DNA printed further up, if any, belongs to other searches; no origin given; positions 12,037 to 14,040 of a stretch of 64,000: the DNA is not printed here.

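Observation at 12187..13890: GT2–TM–SAM methyltransferase fusion protein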

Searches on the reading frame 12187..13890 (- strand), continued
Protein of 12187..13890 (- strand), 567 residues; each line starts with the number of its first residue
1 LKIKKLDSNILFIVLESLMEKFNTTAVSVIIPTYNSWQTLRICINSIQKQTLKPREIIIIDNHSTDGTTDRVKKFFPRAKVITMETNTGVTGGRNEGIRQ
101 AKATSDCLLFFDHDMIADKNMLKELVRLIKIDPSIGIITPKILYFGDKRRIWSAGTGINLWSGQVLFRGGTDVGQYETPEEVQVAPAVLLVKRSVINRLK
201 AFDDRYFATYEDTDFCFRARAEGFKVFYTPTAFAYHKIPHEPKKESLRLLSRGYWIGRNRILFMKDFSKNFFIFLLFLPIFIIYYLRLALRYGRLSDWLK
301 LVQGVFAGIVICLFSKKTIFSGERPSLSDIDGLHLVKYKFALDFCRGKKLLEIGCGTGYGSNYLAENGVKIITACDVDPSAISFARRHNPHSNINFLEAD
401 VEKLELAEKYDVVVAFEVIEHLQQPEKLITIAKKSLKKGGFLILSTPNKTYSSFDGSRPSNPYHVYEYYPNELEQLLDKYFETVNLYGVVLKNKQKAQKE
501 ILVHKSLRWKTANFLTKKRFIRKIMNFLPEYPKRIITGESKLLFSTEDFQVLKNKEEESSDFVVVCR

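Call 18: find_encoding_contigs(protein=P0023, flank=10000, max_places=1)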
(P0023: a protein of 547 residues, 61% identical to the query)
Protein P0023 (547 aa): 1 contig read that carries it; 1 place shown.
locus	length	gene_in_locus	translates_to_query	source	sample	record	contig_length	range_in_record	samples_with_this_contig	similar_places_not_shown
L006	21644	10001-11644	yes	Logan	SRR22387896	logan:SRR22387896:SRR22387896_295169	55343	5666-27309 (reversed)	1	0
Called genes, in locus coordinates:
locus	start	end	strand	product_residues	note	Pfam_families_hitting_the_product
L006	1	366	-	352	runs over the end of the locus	-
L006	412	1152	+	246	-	PF00300:His_Phos_1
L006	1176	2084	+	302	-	-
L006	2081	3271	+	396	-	PF00534:Glycos_transf_1, PF13692:Glyco_trans_1_4, PF13524:Glyco_trans_1_2 (weak)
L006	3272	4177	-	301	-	PF13489:Methyltransf_23, PF05175:MTS (weak), PF06325:PrmA (weak), PF08003:Methyltransf_9 (weak), PF13847:Methyltransf_31, PF08241:Methyltransf_11, PF08242:Methyltransf_12, PF13649:Methyltransf_25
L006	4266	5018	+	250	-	PF00106:adh_short, PF01370:Epimerase (faint), PF16363:GDP_Man_Dehyd (weak), PF13561:adh_short_C2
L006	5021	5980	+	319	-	PF00535:Glycos_transf_2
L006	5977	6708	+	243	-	PF13292:DXP_synthase_N (weak), PF00456:Transketolase_N, PF00676:E1_dh (weak), PF02775:TPP_enzyme_C (weak)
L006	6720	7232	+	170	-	PF02779:Transket_pyr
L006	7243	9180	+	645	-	-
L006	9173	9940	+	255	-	PF00535:Glycos_transf_2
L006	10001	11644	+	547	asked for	PF00535:Glycos_transf_2, PF10111:Glyco_tranf_2_2, PF13641:Glyco_tranf_2_3, PF13632:Glyco_trans_2_3, PF13489:Methyltransf_23, PF13847:Methyltransf_31, PF08241:Methyltransf_11, PF08242:Methyltransf_12, +1 more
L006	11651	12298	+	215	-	PF02353:CMAS (weak), PF07021:MetW, PF13489:Methyltransf_23 (weak), PF13847:Methyltransf_31, PF08241:Methyltransf_11, PF08242:Methyltransf_12, PF13649:Methyltransf_25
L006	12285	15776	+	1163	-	PF11847:GT-C_AftD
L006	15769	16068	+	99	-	-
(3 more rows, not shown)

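Call 19: find_encoding_contigs(protein=P0040, flank=10000, max_places=1)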
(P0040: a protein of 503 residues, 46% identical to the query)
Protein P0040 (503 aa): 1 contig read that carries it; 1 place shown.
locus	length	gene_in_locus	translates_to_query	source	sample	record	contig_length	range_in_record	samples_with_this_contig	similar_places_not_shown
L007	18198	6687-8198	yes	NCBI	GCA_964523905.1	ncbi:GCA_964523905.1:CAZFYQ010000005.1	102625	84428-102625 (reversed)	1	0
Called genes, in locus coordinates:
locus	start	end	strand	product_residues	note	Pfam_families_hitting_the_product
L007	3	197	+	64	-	?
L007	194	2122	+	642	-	-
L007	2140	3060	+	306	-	PF01370:Epimerase, PF04321:RmlD_sub_bind, PF16363:GDP_Man_Dehyd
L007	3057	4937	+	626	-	-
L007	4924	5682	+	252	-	PF00535:Glycos_transf_2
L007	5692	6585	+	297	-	PF01370:Epimerase, PF04321:RmlD_sub_bind, PF02719:Polysacc_synt_2 (weak), PF16363:GDP_Man_Dehyd, PF07993:NAD_binding_4 (weak)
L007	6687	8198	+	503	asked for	PF00535:Glycos_transf_2, PF10111:Glyco_tranf_2_2 (weak), PF13641:Glyco_tranf_2_3, PF13489:Methyltransf_23, PF08241:Methyltransf_11, PF08242:Methyltransf_12, PF13649:Methyltransf_25, PF13847:Methyltransf_31, +2 more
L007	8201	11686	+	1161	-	-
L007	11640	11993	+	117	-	-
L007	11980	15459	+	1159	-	-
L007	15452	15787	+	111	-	-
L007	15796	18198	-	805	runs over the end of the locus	-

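Call 20: find_encoding_contigs(protein=P0057, flank=10000, max_places=1)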
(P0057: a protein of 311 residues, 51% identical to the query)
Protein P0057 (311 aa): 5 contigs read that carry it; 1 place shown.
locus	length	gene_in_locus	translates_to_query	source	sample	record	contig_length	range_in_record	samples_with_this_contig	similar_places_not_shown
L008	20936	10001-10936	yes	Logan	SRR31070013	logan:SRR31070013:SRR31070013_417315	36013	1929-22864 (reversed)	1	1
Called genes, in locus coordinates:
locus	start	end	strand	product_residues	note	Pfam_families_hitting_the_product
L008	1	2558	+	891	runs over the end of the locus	-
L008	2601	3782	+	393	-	PF20706:GT4-conflict (weak), PF00534:Glycos_transf_1, PF13692:Glyco_trans_1_4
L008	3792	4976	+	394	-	PF01041:DegT_DnrJ_EryC1, PF01053:Cys_Met_Meta_PP (weak)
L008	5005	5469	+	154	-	PF18915:DUF5667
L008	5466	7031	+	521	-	-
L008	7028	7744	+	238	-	PF13641:Glyco_tranf_2_3 (weak), PF00535:Glycos_transf_2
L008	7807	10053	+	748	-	-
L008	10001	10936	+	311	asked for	PF00535:Glycos_transf_2, PF10111:Glyco_tranf_2_2, PF13641:Glyco_tranf_2_3, PF13632:Glyco_trans_2_3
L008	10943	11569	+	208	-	PF01728:FtsJ (weak), PF07021:MetW, PF13489:Methyltransf_23, PF13847:Methyltransf_31, PF08241:Methyltransf_11, PF08242:Methyltransf_12, PF13649:Methyltransf_25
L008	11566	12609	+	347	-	PF00535:Glycos_transf_2, PF10111:Glyco_tranf_2_2, PF13506:Glyco_transf_21, PF13641:Glyco_tranf_2_3, PF13632:Glyco_trans_2_3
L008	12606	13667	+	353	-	PF00535:Glycos_transf_2, PF10111:Glyco_tranf_2_2, PF13641:Glyco_tranf_2_3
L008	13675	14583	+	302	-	PF13489:Methyltransf_23, PF08003:Methyltransf_9, PF13847:Methyltransf_31, PF08241:Methyltransf_11, PF08242:Methyltransf_12, PF13649:Methyltransf_25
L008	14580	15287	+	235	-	-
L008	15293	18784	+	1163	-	PF11847:GT-C_AftD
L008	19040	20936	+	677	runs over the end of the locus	-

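Call 21: find_related_loci(query=A1, collection=genome_contigs, flank=8000)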
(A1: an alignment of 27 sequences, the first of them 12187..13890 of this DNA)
Query A1 (567 aa) in genome_contigs; peptide patterns used: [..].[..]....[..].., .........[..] (x = any residue, [..] = any of these).
55 stretches matched a pattern; 28 encode a relative of the query (tblastn E <= 1e-3); 27 distinct loci.
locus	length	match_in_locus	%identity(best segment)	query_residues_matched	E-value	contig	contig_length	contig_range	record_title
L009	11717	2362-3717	46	15-473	3e-136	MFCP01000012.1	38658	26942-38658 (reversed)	MAG: Candidatus Daviesbacteria bacterium RIFCSPHIGHO2_01_FULL_40_11 rifcsphigho2_01_scaffold_1601, whole genome shotgun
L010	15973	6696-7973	46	27-464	1e-123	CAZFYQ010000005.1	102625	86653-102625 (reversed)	MAG TPA_asm: uncultured Gammaproteobacteria bacterium isolate SRP200132_co1_341 genome assembly, contig: NODE_213_length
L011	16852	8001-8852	61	27-310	3e-118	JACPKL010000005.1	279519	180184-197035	MAG: Candidatus Daviesbacteria bacterium isolate NC_groundwater_493_Ag_S-0.1um_36_17 S35_SO-1_scaffold_124290, whole gen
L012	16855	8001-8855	60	27-311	3e-117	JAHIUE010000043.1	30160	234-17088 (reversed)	MAG: Patescibacteria group bacterium isolate MM_PC_MetaG.mb.24 MM_PC_MetaG.mb.24_k141_772473, whole genome shotgun seque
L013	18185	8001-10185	59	21-517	1e-114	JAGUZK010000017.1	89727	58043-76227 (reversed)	MAG: Candidatus Woesebacteria bacterium isolate DeMMO6_59 c_000000024226, whole genome shotgun sequence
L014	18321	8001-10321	57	27-448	7e-111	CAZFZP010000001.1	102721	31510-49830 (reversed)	MAG TPA_asm: uncultured Gammaproteobacteria bacterium isolate SRP050083_co3_227 genome assembly, contig: NODE_63_length_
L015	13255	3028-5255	56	25-433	2e-110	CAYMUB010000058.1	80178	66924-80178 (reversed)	MAG TPA_asm: uncultured Gammaproteobacteria bacterium isolate binchicken_co203_488 genome assembly, contig: k141_4500599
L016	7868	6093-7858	40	26-507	1e-106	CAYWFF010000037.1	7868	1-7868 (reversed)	MAG TPA_asm: uncultured Gammaproteobacteria bacterium isolate SRP193661_co1_213 genome assembly, contig: NODE_9244_lengt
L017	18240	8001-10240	41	27-566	4e-104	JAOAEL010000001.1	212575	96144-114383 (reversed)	MAG: Patescibacteria group bacterium isolate SKW259 NODE_1_length_212575_cov_6.239475, whole genome shotgun sequence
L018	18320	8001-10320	55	27-310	3e-103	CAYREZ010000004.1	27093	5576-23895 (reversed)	MAG TPA_asm: uncultured Gammaproteobacteria bacterium isolate SRP050083_co1_461 genome assembly, contig: NODE_636_length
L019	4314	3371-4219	54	25-309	2e-102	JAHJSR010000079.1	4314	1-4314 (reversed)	MAG: Patescibacteria group bacterium isolate OS_PC_MetaG.mb.25 OS_PC_MetaG.mb.25_k141_569826, whole genome shotgun seque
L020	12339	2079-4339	41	20-566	4e-104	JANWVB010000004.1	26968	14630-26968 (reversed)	MAG: Patescibacteria group bacterium isolate SKYG105 NODE_4_length_26968_cov_3.190398, whole genome shotgun sequence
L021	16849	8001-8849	54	27-308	3e-96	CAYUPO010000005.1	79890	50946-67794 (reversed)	MAG TPA_asm: uncultured Gammaproteobacteria bacterium isolate SRP286056_co1_297 genome assembly, contig: NODE_253_length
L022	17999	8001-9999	52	27-481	2e-95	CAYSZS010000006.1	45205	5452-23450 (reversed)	MAG TPA_asm: uncultured Gammaproteobacteria bacterium isolate SRP050083_co1_18 genome assembly, contig: NODE_230_length_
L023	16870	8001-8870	50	27-312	3e-92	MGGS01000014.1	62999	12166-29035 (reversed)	MAG: Candidatus Woesebacteria bacterium RIFCSPHIGHO2_02_FULL_42_20 rifcsphigho2_02_scaffold_409, whole genome shotgun se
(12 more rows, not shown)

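Call 34: predict_structure(alignment_id=A1)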
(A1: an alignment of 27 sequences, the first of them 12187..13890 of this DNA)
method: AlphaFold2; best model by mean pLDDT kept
length: 567 residues; sequences in the alignment: 27
mean_pLDDT: 86.2   pTM: 0.58
mean pLDDT of the five models: 86.2, 85.1, 83.7, 83.4, 81.6
residues with pLDDT >= 90: 332; 70-90: 167; 50-70: 45; < 50: 23
segments of 3 or more residues with pLDDT < 50: 1-3, 315-328, 454-459
pLDDT, mean of each block of 10 residues (from residue 1): 58 65 83 95 98 97 93 97 87 91 96 97 96 95 94 91 90 92 95 89 80 93 94 93 91 92 89 91 95 96 92 48 38 85 97 87 94 86 76 91 85 93 89 94 91 52 75 94 95 86 83 73 61 71 83 89 95
secondary structure, 60 per line:
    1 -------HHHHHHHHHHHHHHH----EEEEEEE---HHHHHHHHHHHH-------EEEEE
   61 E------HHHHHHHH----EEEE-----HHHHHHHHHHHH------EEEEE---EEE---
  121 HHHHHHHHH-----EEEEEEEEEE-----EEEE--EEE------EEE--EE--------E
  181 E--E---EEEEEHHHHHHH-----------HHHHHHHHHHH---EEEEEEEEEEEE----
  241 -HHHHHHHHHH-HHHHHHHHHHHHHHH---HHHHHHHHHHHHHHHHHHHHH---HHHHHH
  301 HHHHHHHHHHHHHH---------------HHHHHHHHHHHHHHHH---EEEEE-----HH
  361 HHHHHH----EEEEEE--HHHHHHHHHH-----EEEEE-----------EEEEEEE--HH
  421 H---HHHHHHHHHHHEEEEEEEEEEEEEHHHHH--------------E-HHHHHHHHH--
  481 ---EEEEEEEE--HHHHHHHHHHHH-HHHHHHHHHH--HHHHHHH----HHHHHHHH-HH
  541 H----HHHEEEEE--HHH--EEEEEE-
elements in order: H8-22 E27-33 H37-48 E56-61 H68-75 E80-83 H89-100 E107-111 E115-117 H121-129 E135-144 E150-153 E156-158 E165-167 E188-192 H193-199 H211-221 E225-236 H242-251 H253-267 H271-291 H295-314 H330-345 E349-353 H359-366 E371-376 H379-388 E394-398 E410-416 H425-435 E436-448 H449-453 H470-478 E484-491 H494-505 H507-516 H519-525 H530-537 E549-553 E561-566
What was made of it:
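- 12907..12948 (-): Disordered inter-domain linker (residues 315-328, pLDDT below 50). call 34
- On Glycosyltransferase family 2 (GT-A fold, Pfam PF00535): AlphaFold2 model with pLDDT above 90 over most of residues 27-240 (call 34).
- On Polyprenyl-phosphate sugar synthases (GtrB/CsbB/ArnC/DPMS/PpgS clade of GT2): Helices at 242-267, 271-291 and 295-314 (call 34).
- On Methyltransferase-glycosyltransferase chain terminators (WsaE / WbdD-WbdA / ORF6-O7 type): There is a single GT2 and a membrane hairpin instead of a coiled coil (call 34).
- Checked: The AlphaFold2 model (mean pLDDT 86, call 34) shows two helices, not three, at 271-291 and 295-314.
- The model is confident per domain, with a two-helix hairpin and a disordered linker (call 34). 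The N-terminal barrel domain of GlfT2 is absent, because the protein begins at the GT-A domain (call 34).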

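Call 36: fold_search(model_id=the predicted structure, library=pdb)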
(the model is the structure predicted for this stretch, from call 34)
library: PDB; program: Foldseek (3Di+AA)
matches with E <= 10: 1970; with E <= 0.001: 1687
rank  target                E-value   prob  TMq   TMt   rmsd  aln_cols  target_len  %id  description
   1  6nqt_E                4.8e-14  1.00  0.38  0.44  10.6       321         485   16  GalNac-T2 soaked with UDP-sugar (released 2020-01-29)
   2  6h4f_B                5.1e-14  1.00  0.32  0.54   8.0       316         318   19  TarP-3RboP (released 2018-09-26)
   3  6s24_A                5.4e-14  1.00  0.33  0.35  11.6       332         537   16  Crystal structure of the TgGalNAc-T3 in complex with UDP, manganese and the peptide 3 (released 2019-12-25)
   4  6nqt_F                7.2e-14  1.00  0.35  0.40   4.7       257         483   17  GalNac-T2 soaked with UDP-sugar (released 2020-01-29)
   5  4fix_A                8.1e-14  1.00  0.40  0.36  19.9       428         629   12  Crystal Structure of GlfT2 (released 2012-06-20)
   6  6hnq_B                9.7e-14  1.00  0.32  0.54   7.0       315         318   19  TarP-6RboP-(CH2)6NH2 (released 2018-10-24)
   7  6h4f_F                1.1e-13  1.00  0.31  0.54   8.1       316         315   19  TarP-3RboP (released 2018-09-26)
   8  6h4f_C                1.3e-13  1.00  0.32  0.54   8.0       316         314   19  TarP-3RboP (released 2018-09-26)
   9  6h4m_Q                1.5e-13  1.00  0.30  0.53  15.3       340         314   17  TarP-UDP-GlcNAc-3RboP (released 2018-09-26)
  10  2ffu_A                1.6e-13  1.00  0.38  0.43  10.4       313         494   17  Crystal Structure of Human ppGalNAcT-2 complexed with UDP and EA2 (released 2006-01-31)
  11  6h4m_I                1.9e-13  1.00  0.31  0.53   7.8       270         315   19  TarP-UDP-GlcNAc-3RboP (released 2018-09-26)
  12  6e7i_A                2.0e-13  1.00  0.37  0.43  10.4       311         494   17  Human ppGalNAcT2 I253A/L310A Mutant with EA2 and UDP (released 2020-01-29)
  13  6h4f_A                2.0e-13  1.00  0.31  0.54   8.1       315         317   19  TarP-3RboP (released 2018-09-26)
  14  6h4m_A                2.1e-13  1.00  0.31  0.53   7.6       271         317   19  TarP-UDP-GlcNAc-3RboP (released 2018-09-26)
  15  6egs_A                2.2e-13  1.00  0.33  0.39   4.1       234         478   17  Crystal structure of the GalNAc-T2 F104S mutant in complex with UDP-GalNAc (released 2018-04-11)
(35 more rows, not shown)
